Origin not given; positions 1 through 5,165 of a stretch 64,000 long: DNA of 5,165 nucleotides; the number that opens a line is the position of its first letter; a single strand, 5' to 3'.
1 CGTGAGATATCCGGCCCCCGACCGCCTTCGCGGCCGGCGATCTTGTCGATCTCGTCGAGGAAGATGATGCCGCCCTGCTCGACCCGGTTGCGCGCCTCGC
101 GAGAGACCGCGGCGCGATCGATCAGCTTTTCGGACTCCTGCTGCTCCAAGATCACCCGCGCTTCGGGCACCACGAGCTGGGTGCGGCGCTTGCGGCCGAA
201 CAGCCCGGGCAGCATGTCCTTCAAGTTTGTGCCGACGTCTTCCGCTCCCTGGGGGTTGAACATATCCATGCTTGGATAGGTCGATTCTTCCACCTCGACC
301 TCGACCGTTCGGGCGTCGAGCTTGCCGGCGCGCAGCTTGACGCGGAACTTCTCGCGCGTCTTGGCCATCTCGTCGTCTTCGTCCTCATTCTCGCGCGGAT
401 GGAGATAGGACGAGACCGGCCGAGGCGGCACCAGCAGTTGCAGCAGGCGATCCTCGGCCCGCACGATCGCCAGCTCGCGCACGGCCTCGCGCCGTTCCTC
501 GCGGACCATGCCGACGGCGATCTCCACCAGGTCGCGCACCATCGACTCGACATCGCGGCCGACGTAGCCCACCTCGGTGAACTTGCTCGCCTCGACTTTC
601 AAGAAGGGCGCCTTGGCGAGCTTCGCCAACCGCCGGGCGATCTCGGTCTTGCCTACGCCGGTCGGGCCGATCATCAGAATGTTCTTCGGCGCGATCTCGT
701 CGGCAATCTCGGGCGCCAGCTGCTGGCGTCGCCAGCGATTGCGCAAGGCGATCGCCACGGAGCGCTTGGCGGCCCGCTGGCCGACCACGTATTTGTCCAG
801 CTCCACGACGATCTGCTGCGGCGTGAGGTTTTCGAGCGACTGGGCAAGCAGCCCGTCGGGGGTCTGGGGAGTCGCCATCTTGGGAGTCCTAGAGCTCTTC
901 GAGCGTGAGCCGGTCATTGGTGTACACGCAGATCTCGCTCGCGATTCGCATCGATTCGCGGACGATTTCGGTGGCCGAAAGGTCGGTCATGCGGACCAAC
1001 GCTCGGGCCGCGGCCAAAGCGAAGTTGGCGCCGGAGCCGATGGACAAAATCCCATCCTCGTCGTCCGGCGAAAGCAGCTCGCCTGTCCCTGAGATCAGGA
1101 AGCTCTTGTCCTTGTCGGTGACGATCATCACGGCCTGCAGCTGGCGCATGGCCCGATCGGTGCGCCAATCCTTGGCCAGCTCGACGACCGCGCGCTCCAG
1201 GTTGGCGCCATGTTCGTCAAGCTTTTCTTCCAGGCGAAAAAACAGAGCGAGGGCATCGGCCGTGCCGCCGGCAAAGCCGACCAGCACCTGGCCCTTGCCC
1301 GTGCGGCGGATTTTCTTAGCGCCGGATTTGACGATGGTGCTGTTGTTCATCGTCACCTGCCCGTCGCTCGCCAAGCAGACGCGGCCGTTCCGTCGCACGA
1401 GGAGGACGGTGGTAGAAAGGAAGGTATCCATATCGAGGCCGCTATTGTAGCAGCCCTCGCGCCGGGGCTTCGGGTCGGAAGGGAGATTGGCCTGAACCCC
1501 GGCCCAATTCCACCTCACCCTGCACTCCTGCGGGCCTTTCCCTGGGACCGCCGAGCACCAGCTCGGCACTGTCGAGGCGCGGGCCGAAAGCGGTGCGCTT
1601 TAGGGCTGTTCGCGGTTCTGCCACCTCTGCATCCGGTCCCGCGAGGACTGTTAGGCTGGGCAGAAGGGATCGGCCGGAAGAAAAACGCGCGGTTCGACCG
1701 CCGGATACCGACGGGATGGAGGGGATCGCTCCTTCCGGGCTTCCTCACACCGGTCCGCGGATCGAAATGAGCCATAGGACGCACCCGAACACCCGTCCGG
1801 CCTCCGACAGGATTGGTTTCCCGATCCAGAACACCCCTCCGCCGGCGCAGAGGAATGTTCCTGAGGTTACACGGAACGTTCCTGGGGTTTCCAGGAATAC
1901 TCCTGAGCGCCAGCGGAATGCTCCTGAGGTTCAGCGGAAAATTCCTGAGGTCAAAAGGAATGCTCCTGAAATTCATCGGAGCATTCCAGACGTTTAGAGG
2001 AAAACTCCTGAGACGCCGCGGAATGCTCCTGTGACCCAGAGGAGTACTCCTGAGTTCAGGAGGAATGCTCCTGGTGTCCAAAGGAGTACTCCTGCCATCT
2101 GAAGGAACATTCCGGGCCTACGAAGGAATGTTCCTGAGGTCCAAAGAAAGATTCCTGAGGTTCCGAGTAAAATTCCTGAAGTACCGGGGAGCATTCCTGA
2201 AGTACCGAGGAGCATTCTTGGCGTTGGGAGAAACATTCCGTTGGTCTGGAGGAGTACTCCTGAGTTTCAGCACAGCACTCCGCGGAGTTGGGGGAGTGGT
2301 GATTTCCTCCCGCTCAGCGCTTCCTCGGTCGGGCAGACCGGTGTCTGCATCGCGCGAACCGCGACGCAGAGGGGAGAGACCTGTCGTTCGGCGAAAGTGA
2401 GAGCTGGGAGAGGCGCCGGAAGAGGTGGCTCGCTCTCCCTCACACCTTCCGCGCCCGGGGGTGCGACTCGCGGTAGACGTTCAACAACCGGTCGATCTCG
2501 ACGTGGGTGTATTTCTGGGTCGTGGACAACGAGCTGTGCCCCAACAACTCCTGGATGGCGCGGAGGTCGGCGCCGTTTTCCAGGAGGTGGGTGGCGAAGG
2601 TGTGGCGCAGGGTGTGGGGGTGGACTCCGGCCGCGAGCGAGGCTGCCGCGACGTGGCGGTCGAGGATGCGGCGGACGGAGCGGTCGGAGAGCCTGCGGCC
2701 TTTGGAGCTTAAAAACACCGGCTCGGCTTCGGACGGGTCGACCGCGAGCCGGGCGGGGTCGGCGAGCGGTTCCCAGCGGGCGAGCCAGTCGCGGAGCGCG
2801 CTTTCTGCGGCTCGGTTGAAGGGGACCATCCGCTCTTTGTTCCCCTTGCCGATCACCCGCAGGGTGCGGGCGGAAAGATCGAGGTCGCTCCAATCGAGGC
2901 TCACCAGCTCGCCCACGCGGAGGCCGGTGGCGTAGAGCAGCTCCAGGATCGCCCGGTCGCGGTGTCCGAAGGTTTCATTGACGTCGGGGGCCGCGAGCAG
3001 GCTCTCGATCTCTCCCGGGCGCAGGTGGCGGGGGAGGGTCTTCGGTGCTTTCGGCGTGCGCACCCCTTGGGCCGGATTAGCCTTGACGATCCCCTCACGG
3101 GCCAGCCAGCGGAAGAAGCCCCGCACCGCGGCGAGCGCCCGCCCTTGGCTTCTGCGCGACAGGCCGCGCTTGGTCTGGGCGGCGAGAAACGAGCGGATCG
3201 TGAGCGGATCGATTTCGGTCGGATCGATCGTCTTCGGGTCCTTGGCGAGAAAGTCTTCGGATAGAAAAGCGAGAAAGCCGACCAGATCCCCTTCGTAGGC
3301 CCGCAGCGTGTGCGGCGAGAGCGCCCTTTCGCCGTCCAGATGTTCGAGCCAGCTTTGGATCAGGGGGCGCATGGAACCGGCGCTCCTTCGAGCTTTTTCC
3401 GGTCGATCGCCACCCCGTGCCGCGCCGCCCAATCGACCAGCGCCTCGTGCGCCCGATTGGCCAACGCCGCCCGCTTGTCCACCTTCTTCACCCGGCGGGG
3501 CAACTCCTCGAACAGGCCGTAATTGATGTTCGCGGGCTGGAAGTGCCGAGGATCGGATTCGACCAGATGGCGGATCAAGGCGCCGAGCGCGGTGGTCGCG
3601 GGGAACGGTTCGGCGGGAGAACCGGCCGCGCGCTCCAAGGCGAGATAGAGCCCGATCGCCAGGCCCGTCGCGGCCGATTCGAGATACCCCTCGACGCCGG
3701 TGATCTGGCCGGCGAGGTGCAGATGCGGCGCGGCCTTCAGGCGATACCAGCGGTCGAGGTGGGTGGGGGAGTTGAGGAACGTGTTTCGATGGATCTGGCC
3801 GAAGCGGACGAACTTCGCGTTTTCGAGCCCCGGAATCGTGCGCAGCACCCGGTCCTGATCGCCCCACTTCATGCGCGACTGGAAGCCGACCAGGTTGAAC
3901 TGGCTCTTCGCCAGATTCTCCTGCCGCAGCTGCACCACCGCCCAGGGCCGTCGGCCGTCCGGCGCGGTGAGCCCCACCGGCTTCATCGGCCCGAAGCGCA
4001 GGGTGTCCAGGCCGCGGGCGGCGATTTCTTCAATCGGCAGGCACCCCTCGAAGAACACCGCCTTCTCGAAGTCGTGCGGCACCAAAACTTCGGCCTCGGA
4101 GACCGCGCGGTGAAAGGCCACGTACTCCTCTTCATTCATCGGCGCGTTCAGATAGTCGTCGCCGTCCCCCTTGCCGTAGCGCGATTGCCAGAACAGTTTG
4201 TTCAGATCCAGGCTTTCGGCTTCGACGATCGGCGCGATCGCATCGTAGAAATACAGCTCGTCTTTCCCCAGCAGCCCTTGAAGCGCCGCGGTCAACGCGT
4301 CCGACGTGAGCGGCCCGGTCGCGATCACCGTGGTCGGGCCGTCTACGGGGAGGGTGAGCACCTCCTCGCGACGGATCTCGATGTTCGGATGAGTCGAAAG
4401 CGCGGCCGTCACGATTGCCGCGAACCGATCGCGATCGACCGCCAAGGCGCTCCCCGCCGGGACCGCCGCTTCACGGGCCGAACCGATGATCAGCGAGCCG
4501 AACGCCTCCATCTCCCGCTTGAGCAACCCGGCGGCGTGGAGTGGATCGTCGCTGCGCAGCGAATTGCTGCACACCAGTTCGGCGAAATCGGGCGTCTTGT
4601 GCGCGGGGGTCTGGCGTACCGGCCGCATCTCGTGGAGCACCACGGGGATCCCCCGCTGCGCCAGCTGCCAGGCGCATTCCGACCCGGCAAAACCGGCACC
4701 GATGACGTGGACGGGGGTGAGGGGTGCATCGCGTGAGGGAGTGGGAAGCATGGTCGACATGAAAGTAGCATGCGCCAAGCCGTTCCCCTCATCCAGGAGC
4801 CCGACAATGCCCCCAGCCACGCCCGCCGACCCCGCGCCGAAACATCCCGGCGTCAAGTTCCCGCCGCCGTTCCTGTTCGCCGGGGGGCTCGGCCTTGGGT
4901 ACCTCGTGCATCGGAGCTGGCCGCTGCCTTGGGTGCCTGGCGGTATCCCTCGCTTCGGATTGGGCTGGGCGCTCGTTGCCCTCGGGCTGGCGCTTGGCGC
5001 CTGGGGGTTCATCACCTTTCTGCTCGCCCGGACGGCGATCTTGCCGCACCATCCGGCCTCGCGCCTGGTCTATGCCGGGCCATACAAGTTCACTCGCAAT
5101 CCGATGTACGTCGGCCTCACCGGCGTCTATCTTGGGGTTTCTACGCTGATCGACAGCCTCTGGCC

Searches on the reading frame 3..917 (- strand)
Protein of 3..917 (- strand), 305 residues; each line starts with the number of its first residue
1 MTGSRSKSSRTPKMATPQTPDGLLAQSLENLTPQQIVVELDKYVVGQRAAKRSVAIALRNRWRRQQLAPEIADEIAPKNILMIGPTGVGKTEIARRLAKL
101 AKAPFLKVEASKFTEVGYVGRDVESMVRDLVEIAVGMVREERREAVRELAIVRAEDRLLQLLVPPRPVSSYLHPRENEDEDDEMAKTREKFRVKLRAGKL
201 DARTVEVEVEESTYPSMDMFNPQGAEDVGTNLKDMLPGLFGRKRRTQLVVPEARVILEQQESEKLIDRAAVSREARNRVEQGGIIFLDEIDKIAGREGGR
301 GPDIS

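Call 66: search_protein_families(library=pfam, proteins=[window:3-917:-], max_evalue=0.0001)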
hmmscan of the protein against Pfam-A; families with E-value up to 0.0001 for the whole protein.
window:3-917:- (305 aa): 4 families
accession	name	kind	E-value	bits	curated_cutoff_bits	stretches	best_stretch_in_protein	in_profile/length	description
PF07724.20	AAA_2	-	6.9e-15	55.9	27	2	232-294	19-88/166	AAA domain (Cdc48 subfamily)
PF00004.35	AAA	-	3.1e-12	47.5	21.2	1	80-132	1-51/131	ATPase family associated with various cellular activities (AAA)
PF07728.20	AAA_5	-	1.5e-08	35.2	22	1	79-115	1-38/139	AAA domain (dynein-related subfamily)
PF13401.12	AAA_22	-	1.1e-05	26.2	27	0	79-128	7-59/130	AAA domain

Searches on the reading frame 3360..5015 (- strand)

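Call 66: search_protein_families(library=pfam, proteins=[window:3360-5015:-], max_evalue=0.0001)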
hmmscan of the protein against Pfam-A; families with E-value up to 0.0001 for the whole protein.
window:3360-5015:- (551 aa): 2 families
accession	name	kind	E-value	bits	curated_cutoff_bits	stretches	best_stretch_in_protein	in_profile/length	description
PF01134.28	GIDA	-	7e-92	308.9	22.1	1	102-461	2-386/391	Glucose inhibited division protein A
PF01266.30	DAO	-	1e-05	25.7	27.9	0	102-131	2-31/353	FAD dependent oxidoreductase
